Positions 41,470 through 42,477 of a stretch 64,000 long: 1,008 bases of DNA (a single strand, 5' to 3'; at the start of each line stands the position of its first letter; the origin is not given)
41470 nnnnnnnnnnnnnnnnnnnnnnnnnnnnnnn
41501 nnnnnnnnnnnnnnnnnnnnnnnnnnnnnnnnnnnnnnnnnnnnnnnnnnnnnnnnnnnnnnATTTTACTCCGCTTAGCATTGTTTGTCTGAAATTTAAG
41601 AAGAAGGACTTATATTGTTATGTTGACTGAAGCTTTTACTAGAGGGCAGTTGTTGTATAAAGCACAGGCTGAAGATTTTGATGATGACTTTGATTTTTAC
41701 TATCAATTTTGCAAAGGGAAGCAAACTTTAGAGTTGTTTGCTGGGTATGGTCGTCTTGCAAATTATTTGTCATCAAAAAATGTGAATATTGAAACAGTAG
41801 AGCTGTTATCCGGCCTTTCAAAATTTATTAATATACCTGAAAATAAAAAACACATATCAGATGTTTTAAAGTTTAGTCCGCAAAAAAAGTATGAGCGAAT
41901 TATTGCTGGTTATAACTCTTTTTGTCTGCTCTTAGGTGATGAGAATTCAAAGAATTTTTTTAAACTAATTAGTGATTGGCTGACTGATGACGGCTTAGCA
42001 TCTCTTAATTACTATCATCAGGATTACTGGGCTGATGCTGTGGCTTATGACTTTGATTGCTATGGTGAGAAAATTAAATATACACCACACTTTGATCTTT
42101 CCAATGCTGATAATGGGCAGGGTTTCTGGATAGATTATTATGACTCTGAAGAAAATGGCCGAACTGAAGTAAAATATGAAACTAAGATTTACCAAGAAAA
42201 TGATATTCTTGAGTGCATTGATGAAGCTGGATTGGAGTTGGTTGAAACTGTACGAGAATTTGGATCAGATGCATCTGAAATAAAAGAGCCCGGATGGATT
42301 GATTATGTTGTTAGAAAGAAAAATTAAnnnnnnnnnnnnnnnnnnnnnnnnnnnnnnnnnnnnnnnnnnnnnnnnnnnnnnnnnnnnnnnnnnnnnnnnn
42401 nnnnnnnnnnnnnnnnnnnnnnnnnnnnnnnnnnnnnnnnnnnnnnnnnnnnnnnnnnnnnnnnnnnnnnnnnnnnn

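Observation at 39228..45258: AT-rich regulatory island at the tRNA-Pro 3' flank: unusual two-component parts plus a methyltransferase-SBP-hybrid kinase operon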

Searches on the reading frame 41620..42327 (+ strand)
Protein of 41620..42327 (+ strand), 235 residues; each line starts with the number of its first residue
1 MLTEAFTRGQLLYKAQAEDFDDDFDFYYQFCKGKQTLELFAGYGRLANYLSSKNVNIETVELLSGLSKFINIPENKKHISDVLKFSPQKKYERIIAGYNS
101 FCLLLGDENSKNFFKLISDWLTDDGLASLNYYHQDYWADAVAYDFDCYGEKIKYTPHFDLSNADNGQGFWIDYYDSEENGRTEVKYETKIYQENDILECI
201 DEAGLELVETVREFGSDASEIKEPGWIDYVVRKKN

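Call 4: search_protein_families(library=pfam, proteins=[window:41620-42327:+], max_evalue=0.1)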
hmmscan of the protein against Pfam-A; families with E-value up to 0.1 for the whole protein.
window:41620-42327:+ (235 aa): 0 families

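Call 5: search_protein_families(library=ncbifam, proteins=[window:41620-42327:+], max_evalue=0.1)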
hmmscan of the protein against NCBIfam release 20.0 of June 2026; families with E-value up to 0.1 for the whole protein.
window:41620-42327:+ (235 aa): 3 families
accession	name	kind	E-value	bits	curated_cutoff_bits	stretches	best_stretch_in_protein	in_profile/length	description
NF041820.1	daptide_MTase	equivalog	0.00065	19.2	175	1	80-210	94-227/243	daptide-type RiPP biosynthesis methyltransferase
NF047900.1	AspMetLigLdmS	equivalog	0.024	13.4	475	1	94-145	311-363/383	L-aspartate--L-methionine ligase LdmS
TIGR04321.1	spiroSPASM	subfamily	0.039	12.6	250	0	68-108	387-427/510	spiro-SPASM protein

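Call 6: find_encoding_contigs(protein=window:41620-42327:+, flank=10000, max_places=6)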
Protein window:41620-42327:+ (235 aa): 1 contig read that carries it; 1 place shown.
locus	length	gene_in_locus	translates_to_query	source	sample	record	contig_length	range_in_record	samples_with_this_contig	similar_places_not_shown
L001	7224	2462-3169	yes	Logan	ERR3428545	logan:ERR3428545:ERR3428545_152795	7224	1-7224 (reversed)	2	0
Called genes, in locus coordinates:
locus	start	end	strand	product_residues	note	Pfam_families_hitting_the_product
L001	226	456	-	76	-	-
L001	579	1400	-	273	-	PF00072:Response_reg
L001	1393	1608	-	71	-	-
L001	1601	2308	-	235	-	-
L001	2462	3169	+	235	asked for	-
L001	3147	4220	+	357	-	-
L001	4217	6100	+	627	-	PF02518:HATPase_c, PF14501:HATPase_c_5 (weak)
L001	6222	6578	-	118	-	-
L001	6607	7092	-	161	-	PF04461:YajQ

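Call 8: find_homologous_proteins(query=window:41620-42327:+, max_evalue=0.001)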
Query window:41620-42327:+ (235 aa): 40 proteins with E <= 0.001 among 280 candidates.
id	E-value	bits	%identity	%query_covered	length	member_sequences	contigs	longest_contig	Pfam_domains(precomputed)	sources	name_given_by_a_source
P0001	1.8e-156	537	100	100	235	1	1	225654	-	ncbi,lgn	-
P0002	1.1e-72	263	51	100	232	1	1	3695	-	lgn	-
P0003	1.1e-67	246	52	95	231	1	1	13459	-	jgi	jgi:hypothetical protein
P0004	3.0e-65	238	50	94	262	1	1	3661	-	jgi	jgi:SAM-dependent methyltransferase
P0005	3.5e-65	238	48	99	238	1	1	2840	-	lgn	-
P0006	1.7e-64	236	49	95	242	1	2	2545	-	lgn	-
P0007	5.5e-64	234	49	99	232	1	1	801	-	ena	-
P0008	2.2e-63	232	47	98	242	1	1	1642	-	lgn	-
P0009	1.2e-62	230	51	94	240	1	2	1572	PF13649.13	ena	-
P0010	6.9e-58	214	45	94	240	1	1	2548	-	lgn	-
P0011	1.4e-57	213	46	94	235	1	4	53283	-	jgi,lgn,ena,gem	jgi:hypothetical protein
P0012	6.3e-56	208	44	97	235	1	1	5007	-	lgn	-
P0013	5.7e-54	201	45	95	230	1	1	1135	-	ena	-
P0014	3.7e-53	199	44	94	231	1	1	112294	-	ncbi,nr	ncbi:MAG: hypothetical protein KIT27_03970 [Legionellales bacterium]|nr:hypothetical protein [Legion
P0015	1.0e-52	197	45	93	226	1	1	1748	-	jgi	-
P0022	8.9e-50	188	44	94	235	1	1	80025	-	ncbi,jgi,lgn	-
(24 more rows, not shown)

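Call 9: find_encoding_contigs(protein=P0014, flank=8000, max_places=2)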
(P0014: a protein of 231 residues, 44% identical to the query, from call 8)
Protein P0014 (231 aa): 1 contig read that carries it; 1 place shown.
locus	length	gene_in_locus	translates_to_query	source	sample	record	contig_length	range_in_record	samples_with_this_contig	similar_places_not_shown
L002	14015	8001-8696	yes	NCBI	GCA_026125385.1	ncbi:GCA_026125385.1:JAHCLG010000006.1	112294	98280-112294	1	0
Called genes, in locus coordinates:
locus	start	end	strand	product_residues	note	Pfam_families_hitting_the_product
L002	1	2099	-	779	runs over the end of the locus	PF03924:CHASE, PF00512:HisKA, PF02518:HATPase_c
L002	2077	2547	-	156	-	PF01957:NfeD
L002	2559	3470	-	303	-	PF01145:Band_7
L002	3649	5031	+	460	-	PF00291:PALP, PF00571:CBS (weak)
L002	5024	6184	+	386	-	PF01053:Cys_Met_Meta_PP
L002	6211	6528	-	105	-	-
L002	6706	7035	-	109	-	-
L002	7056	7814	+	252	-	PF03309:Pan_kinase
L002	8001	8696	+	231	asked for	-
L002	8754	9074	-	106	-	PF02962:CHMI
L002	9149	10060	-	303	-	-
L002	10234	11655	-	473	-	PF18073:Zn_ribbon_LapB, PF13481:AAA_25, PF03796:DnaB_C (faint), PF06745:ATPase, PF23442:DUF7125, PF06745:ATPase (weak), PF13541:ChlI, PF05362:Lon_C (weak), +1 more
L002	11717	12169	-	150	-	-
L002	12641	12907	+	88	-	PF14384:BrnA_antitoxin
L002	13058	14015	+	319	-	?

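Call 10: find_encoding_contigs(protein=P0011, flank=8000, max_places=2)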
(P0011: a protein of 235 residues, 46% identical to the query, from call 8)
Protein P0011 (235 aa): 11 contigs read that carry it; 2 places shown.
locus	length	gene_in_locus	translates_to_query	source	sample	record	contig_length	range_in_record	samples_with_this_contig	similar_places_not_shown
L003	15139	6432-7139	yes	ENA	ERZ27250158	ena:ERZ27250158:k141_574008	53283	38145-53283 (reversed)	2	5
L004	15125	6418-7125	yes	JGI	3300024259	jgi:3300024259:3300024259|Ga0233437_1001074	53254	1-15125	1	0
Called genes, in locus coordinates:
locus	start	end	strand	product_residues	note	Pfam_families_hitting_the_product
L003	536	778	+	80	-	-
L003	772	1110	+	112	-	PF05534:HicB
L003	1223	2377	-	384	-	PF13173:AAA_14, PF13401:AAA_22 (faint), PF13635:DUF4143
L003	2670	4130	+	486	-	PF02661:Fic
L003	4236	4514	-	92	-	-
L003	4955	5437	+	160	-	PF01381:HTH_3, PF13443:HTH_26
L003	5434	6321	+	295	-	PF00072:Response_reg (weak)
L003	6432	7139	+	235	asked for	-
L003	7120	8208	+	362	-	-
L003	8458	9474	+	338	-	-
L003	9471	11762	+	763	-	PF20274:cREC_REC (faint), PF02518:HATPase_c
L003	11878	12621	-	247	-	PF08238:Sel1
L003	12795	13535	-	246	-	PF08238:Sel1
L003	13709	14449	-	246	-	PF08238:Sel1 (weak)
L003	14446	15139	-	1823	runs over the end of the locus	PF05954:Phage_GPD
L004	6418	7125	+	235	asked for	-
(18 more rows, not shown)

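Call 11: find_encoding_contigs(protein=P0022, flank=8000, max_places=2)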
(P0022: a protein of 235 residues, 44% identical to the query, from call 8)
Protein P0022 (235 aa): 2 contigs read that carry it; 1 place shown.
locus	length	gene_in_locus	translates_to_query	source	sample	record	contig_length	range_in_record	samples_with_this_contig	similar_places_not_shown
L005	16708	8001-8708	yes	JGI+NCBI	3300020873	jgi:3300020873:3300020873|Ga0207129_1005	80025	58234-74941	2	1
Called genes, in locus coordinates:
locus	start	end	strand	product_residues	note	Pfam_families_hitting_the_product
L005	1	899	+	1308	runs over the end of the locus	PF03477:ATP-cone, PF00317:Ribonuc_red_lgN, PF02867:Ribonuc_red_lgC, PF14528:LAGLIDADG_3 (weak), PF02867:Ribonuc_red_lgC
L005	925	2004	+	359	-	PF00268:Ribonuc_red_sm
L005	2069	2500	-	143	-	-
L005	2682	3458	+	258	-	PF00753:Lactamase_B, PF16123:HAGH_C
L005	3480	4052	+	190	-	PF01381:HTH_3 (weak), PF13443:HTH_26 (weak), PF00717:Peptidase_S24 (weak)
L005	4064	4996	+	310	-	PF00072:Response_reg (weak)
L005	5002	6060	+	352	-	-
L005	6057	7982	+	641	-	PF02518:HATPase_c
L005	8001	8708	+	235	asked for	-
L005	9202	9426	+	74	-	PF19883:DUF6356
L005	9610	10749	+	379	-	PF02746:MR_MLE_N, PF13378:MR_MLE_C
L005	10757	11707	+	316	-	PF00682:HMGL-like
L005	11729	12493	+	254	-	PF01925:TauE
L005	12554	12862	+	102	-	PF12917:YfbR-like, PF13023:HD_3, PF01966:HD (weak)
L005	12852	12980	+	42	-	-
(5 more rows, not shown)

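Call 14: find_related_loci(query=A1, collection=genome_contigs, flank=10000)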
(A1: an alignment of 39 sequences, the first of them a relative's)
Query A1 (235 aa) in genome_contigs; peptide patterns used: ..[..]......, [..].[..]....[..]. (x = any residue, [..] = any of these).
32 stretches matched a pattern; 10 encode a relative of the query (tblastn E <= 1e-3); 10 distinct loci.
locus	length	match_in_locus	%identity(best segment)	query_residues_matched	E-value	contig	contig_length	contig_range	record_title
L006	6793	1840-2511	43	12-234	9e-57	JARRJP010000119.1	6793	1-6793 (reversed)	MAG: Reinekea sp. isolate Spart_023_MAG scaffold_302, whole genome shotgun sequence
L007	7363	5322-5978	42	12-231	2e-56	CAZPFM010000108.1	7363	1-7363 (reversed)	MAG TPA_asm: uncultured Bacteriovorax sp. isolate SRP118108_co1_414 genome assembly, contig: NODE_11073_length_7363_cov_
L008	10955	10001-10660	42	12-233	8e-54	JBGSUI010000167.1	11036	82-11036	MAG: Oligoflexales bacterium isolate JTS-AC429 k141_404464, whole genome shotgun sequence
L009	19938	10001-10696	40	2-233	2e-52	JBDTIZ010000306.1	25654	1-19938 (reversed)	MAG: Gammaproteobacteria bacterium isolate cluster2_bin.40 k127_3491262, whole genome shotgun sequence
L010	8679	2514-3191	38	6-233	4e-52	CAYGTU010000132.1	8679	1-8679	MAG TPA_asm: uncultured Bacteriovoracaceae bacterium isolate ERP117304_co1_42 genome assembly, contig: NODE_7236_length_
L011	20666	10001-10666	39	12-235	3e-51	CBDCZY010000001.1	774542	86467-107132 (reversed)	MAG: Methylococcales bacterium isolate 882889bd-b10d-485d-b87d-ebbccd635181 genome assembly, contig: contig_1, whole gen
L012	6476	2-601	41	30-231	5e-51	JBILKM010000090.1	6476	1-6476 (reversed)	MAG: Silvanigrellaceae bacterium isolate ME2017-07-11_3300034066_group7_bin212 Rohwer_bin1146_scaffold_10202_c1, whole g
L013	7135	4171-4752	42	31-226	8e-47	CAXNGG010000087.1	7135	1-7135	MAG: Oligoflexales bacterium isolate MiH-16apr19-204 genome assembly, contig: MiH-16apr19-C25731, whole genome shotgun s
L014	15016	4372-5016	33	11-233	3e-28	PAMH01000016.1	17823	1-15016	MAG: Legionellales bacterium isolate SAT3 241587, whole genome shotgun sequence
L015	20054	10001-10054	78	86-103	7e-5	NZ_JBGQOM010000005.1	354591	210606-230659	Flavobacterium sp. W21_SRS_FM6 NODE_5_length_354591_cov_102.856575, whole genome shotgun sequence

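Call 19: search_solved_structures(query=A1, max_evalue=1, show_alignments=1)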
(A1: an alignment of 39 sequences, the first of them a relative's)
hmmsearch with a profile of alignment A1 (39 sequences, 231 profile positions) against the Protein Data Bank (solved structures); distinct sequences matched with E-value up to 1: 22.
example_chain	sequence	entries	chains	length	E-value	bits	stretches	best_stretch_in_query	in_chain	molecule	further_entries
1y8c_A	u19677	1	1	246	3.3e-08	36.4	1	34-220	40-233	S-adenosylmethionine-dependent methyltransferase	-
9ri2_A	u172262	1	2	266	2.3e-05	27.1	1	33-216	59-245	Methyltransferase, putative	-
4hgy_A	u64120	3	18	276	3.9e-05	26.4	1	28-130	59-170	CcbJ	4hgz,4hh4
9sot_A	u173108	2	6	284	9e-05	25.2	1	4-134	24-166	Class I SAM-dependent methyltransferase | Methyltransferase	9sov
5kn4_A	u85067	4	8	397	0.00019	24.1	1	16-135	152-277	Pavine N-methyltransferase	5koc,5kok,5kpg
5kpc_A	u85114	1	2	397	0.00025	23.7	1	16-135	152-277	Pavine N-methyltransferase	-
8rdl_A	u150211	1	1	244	0.0021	20.7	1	30-126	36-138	ToxA protein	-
8z62_A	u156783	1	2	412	0.0033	20.1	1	27-64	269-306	23S rRNA (uracil(747)-C(5))-methyltransferase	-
5bp9_A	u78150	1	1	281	0.012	18.2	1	35-135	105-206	Putative methyltransferase protein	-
1wzn_A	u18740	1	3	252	0.014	18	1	11-125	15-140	SAM-dependent methyltransferase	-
9wj7_B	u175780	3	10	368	0.025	17.2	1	29-140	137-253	N-methyltransferase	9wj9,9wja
3cgg_A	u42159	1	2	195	0.033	16.8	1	31-130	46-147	SAM-dependent methyltransferase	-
9we4_B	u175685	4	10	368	0.052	16.2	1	29-140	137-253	N-methyltransferase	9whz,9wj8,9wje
9dg7_A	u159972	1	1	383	0.052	16.2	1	31-130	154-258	Tetrahydroprotoberberine N-methyltransferase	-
9dg8_A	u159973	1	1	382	0.054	16.1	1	31-130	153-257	Tetrahydroprotoberberine N-methyltransferase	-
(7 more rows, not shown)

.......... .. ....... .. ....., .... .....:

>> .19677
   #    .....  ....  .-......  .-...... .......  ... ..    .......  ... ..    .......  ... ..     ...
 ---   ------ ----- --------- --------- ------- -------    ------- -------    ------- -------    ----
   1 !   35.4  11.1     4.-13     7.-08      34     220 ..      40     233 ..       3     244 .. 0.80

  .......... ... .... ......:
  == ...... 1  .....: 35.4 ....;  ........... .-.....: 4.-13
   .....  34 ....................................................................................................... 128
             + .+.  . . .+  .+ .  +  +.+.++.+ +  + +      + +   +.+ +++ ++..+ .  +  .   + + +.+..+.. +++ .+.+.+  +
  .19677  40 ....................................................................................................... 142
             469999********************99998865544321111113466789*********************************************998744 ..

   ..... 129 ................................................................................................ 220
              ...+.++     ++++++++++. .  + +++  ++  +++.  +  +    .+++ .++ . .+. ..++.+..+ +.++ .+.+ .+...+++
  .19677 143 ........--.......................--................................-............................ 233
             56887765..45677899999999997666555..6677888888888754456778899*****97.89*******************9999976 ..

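Call 41: predict_structure(alignment_id=A1)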
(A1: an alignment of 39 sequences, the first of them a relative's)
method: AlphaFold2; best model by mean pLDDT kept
length: 235 residues; sequences in the alignment: 39
mean_pLDDT: 95.8   pTM: 0.91
mean pLDDT of the five models: 95.8, 95.4, 95.1, 94.7, 94.6
residues with pLDDT >= 90: 222; 70-90: 11; 50-70: 2; < 50: 0
segments of 3 or more residues with pLDDT < 50: none
pLDDT, mean of each block of 10 residues (from residue 1): 79 93 98 98 97 99 95 98 98 95 95 98 98 96 95 98 96 96 96 94 98 97 96 97
secondary structure, 60 per line:
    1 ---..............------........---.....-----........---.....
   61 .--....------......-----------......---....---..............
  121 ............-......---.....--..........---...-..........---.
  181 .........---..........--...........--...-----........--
elements in order: H4-17 H24-31 E35-39 H45-52 E56-61 H64-67 E77-79 E91-96 H100-103 H107-120 E121-132 H134-139 E143-147 E150-159 E167-176 E180-189 H193-202 E205-212 E226-233

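Call 47: fold_search(model_id=the predicted structure, library=pdb)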
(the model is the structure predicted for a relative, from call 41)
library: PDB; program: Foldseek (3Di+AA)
matches with E <= 10: 1688; with E <= 0.001: 946
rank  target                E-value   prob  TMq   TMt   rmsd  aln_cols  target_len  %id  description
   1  1y8c                  4.6e-18  1.00  0.66  0.63   8.3       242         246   16  Crystal structure of a S-adenosylmethionine-dependent methyltransferase from Clostridium acetobutylicum ATCC 824 (released 2004-12-28)
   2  4hh4_B                1.9e-17  1.00  0.72  0.68   4.8       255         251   17  Structure of the CcbJ Methyltransferase from Streptomyces caelestis (released 2013-10-30)
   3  4hh4_A                2.1e-17  1.00  0.72  0.67   4.5       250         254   17  Structure of the CcbJ Methyltransferase from Streptomyces caelestis (released 2013-10-30)
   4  4hgz_A                5.3e-17  1.00  0.70  0.70   4.4       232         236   18  Structure of the CcbJ Methyltransferase from Streptomyces caelestis (released 2013-10-30)
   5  4hh4_C                6.0e-17  1.00  0.72  0.66   4.8       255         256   17  Structure of the CcbJ Methyltransferase from Streptomyces caelestis (released 2013-10-30)
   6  4hgy_A                8.2e-17  1.00  0.70  0.69   4.4       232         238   18  Structure of the CcbJ Methyltransferase from Streptomyces caelestis (released 2013-10-30)
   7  4hgz_B                9.3e-17  1.00  0.70  0.72   4.4       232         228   18  Structure of the CcbJ Methyltransferase from Streptomyces caelestis (released 2013-10-30)
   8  4hgy_B                1.1e-16  1.00  0.70  0.72   4.4       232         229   18  Structure of the CcbJ Methyltransferase from Streptomyces caelestis (released 2013-10-30)
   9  4hgz_C                1.5e-16  1.00  0.71  0.71   4.3       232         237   18  Structure of the CcbJ Methyltransferase from Streptomyces caelestis (released 2013-10-30)
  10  4hgy_E                5.2e-16  1.00  0.69  0.69   4.5       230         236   18  Structure of the CcbJ Methyltransferase from Streptomyces caelestis (released 2013-10-30)
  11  4hgy_D                5.2e-16  1.00  0.69  0.69   4.5       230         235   18  Structure of the CcbJ Methyltransferase from Streptomyces caelestis (released 2013-10-30)
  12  4hgy_C                1.6e-15  1.00  0.70  0.70   4.4       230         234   18  Structure of the CcbJ Methyltransferase from Streptomyces caelestis (released 2013-10-30)
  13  7wzg_C                1.9e-15  1.00  0.74  0.73   4.6       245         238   13  Cypemycin N-terminal methyltransferase CypM (released 2023-02-22)
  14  3d2l_A                2.3e-15  1.00  0.74  0.73   4.3       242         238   16  Crystal structure of SAM-dependent methyltransferase (ZP_00538691.1) from EXIGUOBACTERIUM SP. 255-15 at 1.90 A resolut (released 2008-05-20)
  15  7wzg_B                2.9e-15  1.00  0.77  0.75   4.2       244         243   13  Cypemycin N-terminal methyltransferase CypM (released 2023-02-22)
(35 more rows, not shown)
